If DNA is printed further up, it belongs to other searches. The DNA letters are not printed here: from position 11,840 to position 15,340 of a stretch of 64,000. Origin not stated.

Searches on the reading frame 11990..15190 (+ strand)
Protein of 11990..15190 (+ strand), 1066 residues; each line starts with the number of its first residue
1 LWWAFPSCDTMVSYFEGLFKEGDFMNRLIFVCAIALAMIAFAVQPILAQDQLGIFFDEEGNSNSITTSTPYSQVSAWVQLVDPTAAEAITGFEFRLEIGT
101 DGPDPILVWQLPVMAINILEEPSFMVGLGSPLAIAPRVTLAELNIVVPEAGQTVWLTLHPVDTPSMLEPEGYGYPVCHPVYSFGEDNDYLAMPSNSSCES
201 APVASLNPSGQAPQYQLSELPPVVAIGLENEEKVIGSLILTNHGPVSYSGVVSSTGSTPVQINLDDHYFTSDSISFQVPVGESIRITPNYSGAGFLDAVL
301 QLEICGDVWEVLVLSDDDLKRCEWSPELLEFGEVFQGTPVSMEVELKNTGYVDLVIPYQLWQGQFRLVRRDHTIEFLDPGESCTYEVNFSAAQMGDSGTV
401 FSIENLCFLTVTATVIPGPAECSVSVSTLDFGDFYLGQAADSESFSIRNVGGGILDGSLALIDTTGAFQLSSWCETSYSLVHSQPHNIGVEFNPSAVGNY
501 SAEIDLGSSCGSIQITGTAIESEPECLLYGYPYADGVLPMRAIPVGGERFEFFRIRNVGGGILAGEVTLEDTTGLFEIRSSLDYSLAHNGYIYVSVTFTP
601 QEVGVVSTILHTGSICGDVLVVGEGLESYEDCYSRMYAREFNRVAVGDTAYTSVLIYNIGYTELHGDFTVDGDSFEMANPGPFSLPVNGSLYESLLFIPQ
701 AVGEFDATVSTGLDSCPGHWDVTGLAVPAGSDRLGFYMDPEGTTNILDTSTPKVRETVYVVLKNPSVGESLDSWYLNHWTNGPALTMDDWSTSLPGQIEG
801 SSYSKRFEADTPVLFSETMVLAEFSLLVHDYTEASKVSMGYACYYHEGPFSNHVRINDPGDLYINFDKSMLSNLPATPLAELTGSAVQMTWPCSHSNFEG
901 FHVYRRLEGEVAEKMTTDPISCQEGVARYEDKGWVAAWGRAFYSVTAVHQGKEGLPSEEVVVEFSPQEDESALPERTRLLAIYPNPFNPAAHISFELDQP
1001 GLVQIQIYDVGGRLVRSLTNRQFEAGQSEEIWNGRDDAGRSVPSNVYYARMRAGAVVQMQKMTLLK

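Call 10: search_protein_families(library=pfam, proteins=[window:11990-15190:+], max_evalue=0.001)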
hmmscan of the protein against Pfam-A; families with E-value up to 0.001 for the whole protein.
window:11990-15190:+ (1066 aa): 4 families
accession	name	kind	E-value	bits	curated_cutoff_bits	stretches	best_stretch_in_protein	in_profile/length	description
PF22544.2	HYDIN_VesB_CFA65-like_Ig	-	8.7e-13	48.8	25.5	1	323-403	4-84/100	HYDIN/CFA65/VesB-like, Ig-like domain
PF22073.2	Cep192_D4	-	1.8e-10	41.5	35.5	0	424-509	6-95/112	Cep192 domain 4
PF13860.13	FlgD_ig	-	2.4e-06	27.8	27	1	993-1053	12-75/79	FlgD Ig-like domain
PF18962.6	Por_Secre_tail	-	7.8e-05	23.3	27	1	982-1022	1-41/75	Secretion system C-terminal sorting domain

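Call 22: search_protein_families(library=ncbifam, proteins=[window:11990-15190:+], max_evalue=0.01)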
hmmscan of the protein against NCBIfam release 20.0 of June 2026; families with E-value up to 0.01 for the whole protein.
window:11990-15190:+ (1066 aa): 5 families
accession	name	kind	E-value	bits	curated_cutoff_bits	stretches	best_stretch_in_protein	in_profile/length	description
NF012200.0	choice_anch_D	domain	9.6e-23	80.8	45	2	420-506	15-101/108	choice-of-anchor D domain-containing protein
NF033707.1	T9SS_sortase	equivalog_domain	3.9e-08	31.4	420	1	980-1052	999-1076/1095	type IX secretion system sortase PorU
NF052323.1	T9SSA_dep_M6i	equivalog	4.8e-06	24.8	600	1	983-1056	961-1028/1043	T9SS-dependent M6-like inactivated metalloprotease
TIGR04183.1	Por_Secre_tail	domain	5.2e-05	23.1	23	1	982-1061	1-68/72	T9SS type A sorting domain-containing protein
NF038113.1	T9SSA_dep_M36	equivalog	6e-05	21.4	885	1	978-1023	791-836/869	T9SS-dependent M36 family metallopeptidase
